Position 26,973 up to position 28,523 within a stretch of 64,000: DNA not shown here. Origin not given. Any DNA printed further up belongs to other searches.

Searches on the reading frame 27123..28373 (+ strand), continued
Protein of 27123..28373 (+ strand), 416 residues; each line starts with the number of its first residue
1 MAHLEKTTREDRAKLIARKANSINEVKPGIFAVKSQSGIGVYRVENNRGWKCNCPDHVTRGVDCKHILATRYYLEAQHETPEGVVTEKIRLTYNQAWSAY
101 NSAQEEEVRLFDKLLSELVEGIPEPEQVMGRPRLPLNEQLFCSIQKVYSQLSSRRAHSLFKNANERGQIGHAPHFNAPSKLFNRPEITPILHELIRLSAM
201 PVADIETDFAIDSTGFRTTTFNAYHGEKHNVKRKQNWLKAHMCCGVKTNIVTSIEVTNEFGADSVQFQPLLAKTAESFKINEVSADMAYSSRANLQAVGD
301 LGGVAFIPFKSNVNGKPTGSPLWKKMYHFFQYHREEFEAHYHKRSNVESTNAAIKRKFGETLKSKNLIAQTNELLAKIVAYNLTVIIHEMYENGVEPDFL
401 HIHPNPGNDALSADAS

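Call 51: predict_structure(alignment_id=A1)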
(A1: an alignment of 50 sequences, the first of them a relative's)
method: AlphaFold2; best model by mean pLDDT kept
length: 416 residues; sequences in the alignment: 50
mean_pLDDT: 72.7   pTM: 0.62
mean pLDDT of the five models: 72.7, 69.5, 61.1, 43.4, 42.9
residues with pLDDT >= 90: 66; 70-90: 195; 50-70: 96; < 50: 59
segments of 3 or more residues with pLDDT < 50: 1-6, 77-91, 151-153, 169-174, 310-314, 397-416
pLDDT, mean of each block of 10 residues (from residue 1): 52 81 84 84 86 88 88 62 41 64 78 88 76 79 81 52 55 61 92 93 86 79 60 77 87 87 80 92 72 82 71 49 57 58 58 73 82 92 85 55 36 34
secondary structure, 60 per line:
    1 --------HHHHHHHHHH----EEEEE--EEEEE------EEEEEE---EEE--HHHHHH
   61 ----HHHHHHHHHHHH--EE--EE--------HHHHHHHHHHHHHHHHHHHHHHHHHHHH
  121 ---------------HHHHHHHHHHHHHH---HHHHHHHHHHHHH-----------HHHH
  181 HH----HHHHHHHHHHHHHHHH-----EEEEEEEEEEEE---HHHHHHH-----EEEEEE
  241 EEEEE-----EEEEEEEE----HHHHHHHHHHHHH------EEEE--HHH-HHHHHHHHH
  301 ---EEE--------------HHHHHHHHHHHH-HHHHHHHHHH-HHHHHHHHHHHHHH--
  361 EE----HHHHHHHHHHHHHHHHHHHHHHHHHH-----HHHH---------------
elements in order: H9-18 E23-27 E30-34 E41-46 E50-52 H55-60 H65-76 H93-120 H136-149 H153-165 H177-182 H187-202 E208-219 H223-229 E235-245 E251-258 H263-275 E282-285 H292-300 E304-306 H321-332 H334-343 H345-358 H367-392 H398-401

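Call 53: fold_search(model_id=the predicted structure, library=pdb)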
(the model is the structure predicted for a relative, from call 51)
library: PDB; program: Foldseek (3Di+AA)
matches with E <= 10: 586; with E <= 0.001: 1
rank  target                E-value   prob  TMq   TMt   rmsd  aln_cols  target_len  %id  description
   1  6xgx_A                2.0e-04  1.00  0.29  0.30  12.1       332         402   15  ISCth4 transposase, strand transfer complex 1, STC1 (released 2020-10-14)
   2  5ejk_B                1.3e-03  1.00  0.20  0.30  12.1       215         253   11  Crystal structure of the Rous sarcoma virus intasome (released 2016-02-17)
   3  3f9k_A                1.6e-03  1.00  0.18  0.33  11.1       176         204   12  Two domain fragment of HIV-2 integrase in complex with LEDGF IBD (released 2009-01-20)
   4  5ejk_H                2.6e-03  1.00  0.20  0.29  10.4       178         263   12  Crystal structure of the Rous sarcoma virus intasome (released 2016-02-17)
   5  5ejk_C                3.1e-03  0.99  0.20  0.29  12.4       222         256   12  Crystal structure of the Rous sarcoma virus intasome (released 2016-02-17)
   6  8ea3_X                4.7e-03  0.99  0.19  0.16  18.7       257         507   12  V-K CAST Transpososome from Scytonema hofmanni, major configuration (released 2022-11-30)
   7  7ouf_B                5.7e-03  1.00  0.19  0.27  12.2       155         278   15  Structure of the STLV intasome:B56 complex bound to the strand-transfer inhibitor XZ450 (released 2021-08-18)
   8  5ejk_D                5.7e-03  1.00  0.18  0.29   9.9       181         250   12  Crystal structure of the Rous sarcoma virus intasome (released 2016-02-17)
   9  5ejk_F                5.7e-03  0.98  0.20  0.31  12.9       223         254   12  Crystal structure of the Rous sarcoma virus intasome (released 2016-02-17)
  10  3f9k_B                6.0e-03  1.00  0.23  0.45   5.7       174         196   13  Two domain fragment of HIV-2 integrase in complex with LEDGF IBD (released 2009-01-20)
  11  1asu                  6.3e-03  1.00  0.20  0.42  10.9       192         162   14  AVIAN SARCOMA VIRUS INTEGRASE CATALYTIC CORE DOMAIN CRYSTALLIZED FROM 2% PEG 400, 2M AMMONIUM SULFATE, HEPES PH 7.5 (released 1995-11-14)
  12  3vq9_C                6.6e-03  0.99  0.16  0.37  14.8       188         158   12  HIV-1 IN core domain in complex with 6-fluoro-1,3-benzothiazol-2-amine (released 2013-01-30)
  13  1c0m_A                7.3e-03  0.99  0.15  0.26  14.5       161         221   12  CRYSTAL STRUCTURE OF RSV TWO-DOMAIN INTEGRASE (released 2000-03-01)
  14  8fno_A                8.1e-03  1.00  0.24  0.36   6.7       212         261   11  Structure of E138K/G140A/Q148R HIV-1 intasome with Dolutegravir bound (released 2023-08-09)
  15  8fnd_A                8.1e-03  1.00  0.24  0.35   7.4       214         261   11  Structure of E138K HIV-1 intasome with Dolutegravir bound (released 2023-08-09)
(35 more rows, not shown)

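Call 67: get_annotated_region(hit=H1, flank=1200)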
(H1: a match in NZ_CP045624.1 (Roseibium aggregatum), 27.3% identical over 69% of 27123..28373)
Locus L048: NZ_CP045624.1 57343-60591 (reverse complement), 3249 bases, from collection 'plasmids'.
description: Roseibium aggregatum strain SDL044 plasmid unnamed2, complete sequence
organism: Roseibium aggregatum (NCBI taxid 187304)
taxonomy: Bacteria; Pseudomonadota; Alphaproteobacteria; Hyphomicrobiales; Stappiaceae; Roseibium; Roseibium aggregatum
host: -; source: -; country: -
typing (MOB-suite, as given by PLSDB): non-mobilizable
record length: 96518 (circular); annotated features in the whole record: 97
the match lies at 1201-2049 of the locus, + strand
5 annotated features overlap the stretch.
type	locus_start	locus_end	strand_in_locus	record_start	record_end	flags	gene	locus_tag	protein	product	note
CDS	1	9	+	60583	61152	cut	-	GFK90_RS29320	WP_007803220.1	PIN domain-containing protein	-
CDS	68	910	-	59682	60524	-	-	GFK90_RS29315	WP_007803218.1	hypothetical protein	-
CDS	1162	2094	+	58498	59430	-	-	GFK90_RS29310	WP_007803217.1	IS5-like element ISRhba5 family transposase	GO:0006313 - DNA transposition [Evidence IEA]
CDS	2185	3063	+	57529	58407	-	-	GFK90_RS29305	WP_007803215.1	TniB family NTP-binding protein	-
CDS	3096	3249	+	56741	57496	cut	-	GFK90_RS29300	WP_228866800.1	TniQ family protein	-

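Call 71: search_protein_families(library=pfam, proteins=[L016:341-3058:-, L021:4155-6827:-, L023:3557-6247:-, L023:2107-3555:-, L023:6812-8605:-, L017:6696-8060:-, L017:5575-6678:-, L022:7323-8474:-, L004:6123-7481:-, L002:291-1502:+], max_evalue=0.0001)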
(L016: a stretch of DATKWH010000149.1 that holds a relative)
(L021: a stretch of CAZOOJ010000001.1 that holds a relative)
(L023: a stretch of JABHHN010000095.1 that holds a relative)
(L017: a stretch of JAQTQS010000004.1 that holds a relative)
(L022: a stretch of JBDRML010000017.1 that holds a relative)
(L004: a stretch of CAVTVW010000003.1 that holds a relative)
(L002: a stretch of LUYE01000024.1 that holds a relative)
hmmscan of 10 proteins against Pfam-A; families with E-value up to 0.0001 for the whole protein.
L016:341-3058:- (905 aa): 3 families
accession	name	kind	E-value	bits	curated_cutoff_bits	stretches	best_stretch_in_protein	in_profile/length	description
PF02384.22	N6_Mtase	-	2.7e-32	112.8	20.4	1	341-669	3-277/311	N-6 DNA Methylase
PF07669.17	Eco57I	-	4e-09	37.2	25.3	1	435-593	3-165/171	Eco57I restriction-modification methylase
PF01170.24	UPF0020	-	6.4e-06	26.4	22.3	0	387-509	29-131/197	RMKL-like, methyltransferase domain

L021:4155-6827:- (890 aa): 7 families
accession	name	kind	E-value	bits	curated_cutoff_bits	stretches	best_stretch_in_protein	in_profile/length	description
PF07669.17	Eco57I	-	9.3e-41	140.2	25.3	1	442-611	1-171/171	Eco57I restriction-modification methylase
PF02384.22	N6_Mtase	-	1.8e-24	87.1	20.4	1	343-663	18-270/311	N-6 DNA Methylase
PF20473.4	MmeI_Mtase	-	7.8e-16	58.4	27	1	378-590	16-212/259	MmeI, DNA-methyltransferase domain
PF12950.13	TaqI_C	-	6.6e-15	55.8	26.5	1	719-832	2-118/118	TaqI-like C-terminal specificity domain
PF13588.12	HSDR_N_2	-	2.4e-09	37.7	25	1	29-119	1-96/110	Type I restriction enzyme R protein N terminus (HSDR_N)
PF01170.24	UPF0020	-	1.2e-08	35.3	22.3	1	385-461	32-96/197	RMKL-like, methyltransferase domain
PF20464.3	MmeI_N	-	6.5e-05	23.8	27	0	26-161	14-156/181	MmeI, N-terminal domain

L023:3557-6247:- (896 aa): 3 families
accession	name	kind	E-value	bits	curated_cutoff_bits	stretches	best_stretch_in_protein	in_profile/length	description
PF04851.21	ResIII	-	3.8e-31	108.6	22.5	1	43-235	2-162/164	Type III restriction enzyme, res subunit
PF18766.7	SWI2_SNF2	-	1.8e-08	34.8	26.7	1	77-208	26-141/221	SWI2/SNF2 ATPase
PF00270.35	DEAD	-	9.1e-08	32.4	26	1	70-236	15-161/167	DEAD/DEAH box helicase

L023:2107-3555:- (482 aa): 2 families
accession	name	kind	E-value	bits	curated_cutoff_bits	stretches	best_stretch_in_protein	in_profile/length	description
PF11074.14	DUF2779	-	5.7e-46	156.3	23.3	1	292-415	1-126/126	Domain of unknown function(DUF2779)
PF13482.12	RNase_H_2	-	8.9e-07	29.4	22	1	307-479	8-164/165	RNase_H superfamily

L023:6812-8605:- (597 aa): 2 families
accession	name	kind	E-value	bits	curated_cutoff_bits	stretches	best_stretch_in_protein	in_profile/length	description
PF01555.25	N6_N4_Mtase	-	1.1e-47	163.3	26.7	1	203-443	1-211/221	DNA methylase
PF12564.13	TypeIII_RM_meth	-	3.7e-16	59.6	25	1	40-95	1-56/56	Type III restriction/modification enzyme methylation subunit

L017:6696-8060:- (454 aa): 0 families

L017:5575-6678:- (367 aa): 1 family
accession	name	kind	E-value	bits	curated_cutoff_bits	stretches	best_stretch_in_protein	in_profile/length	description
PF00145.23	DNA_methylase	-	5.5e-61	207.2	22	1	9-359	1-320/324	C-5 cytosine-specific DNA methylase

L022:7323-8474:- (383 aa): 3 families
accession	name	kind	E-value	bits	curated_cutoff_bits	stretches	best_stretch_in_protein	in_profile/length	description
PF13458.12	Peripla_BP_6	-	1.1e-35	124.4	31.7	1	40-372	1-339/343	Periplasmic binding protein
PF01094.35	ANF_receptor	-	9.7e-13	48.3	25.4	1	73-320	18-282/353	Receptor family ligand binding region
PF13433.12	Peripla_BP_5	-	8.9e-07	28.8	27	1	183-358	142-322/363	Periplasmic binding protein domain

L004:6123-7481:- (452 aa): 0 families

L002:291-1502:+ (403 aa): 1 family
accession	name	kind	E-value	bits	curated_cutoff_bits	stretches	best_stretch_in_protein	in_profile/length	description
PF01972.22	SDH_protease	-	2.9e-15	56.5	31.3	1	29-164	36-180/286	ClpP-like SDH-type serine proteinase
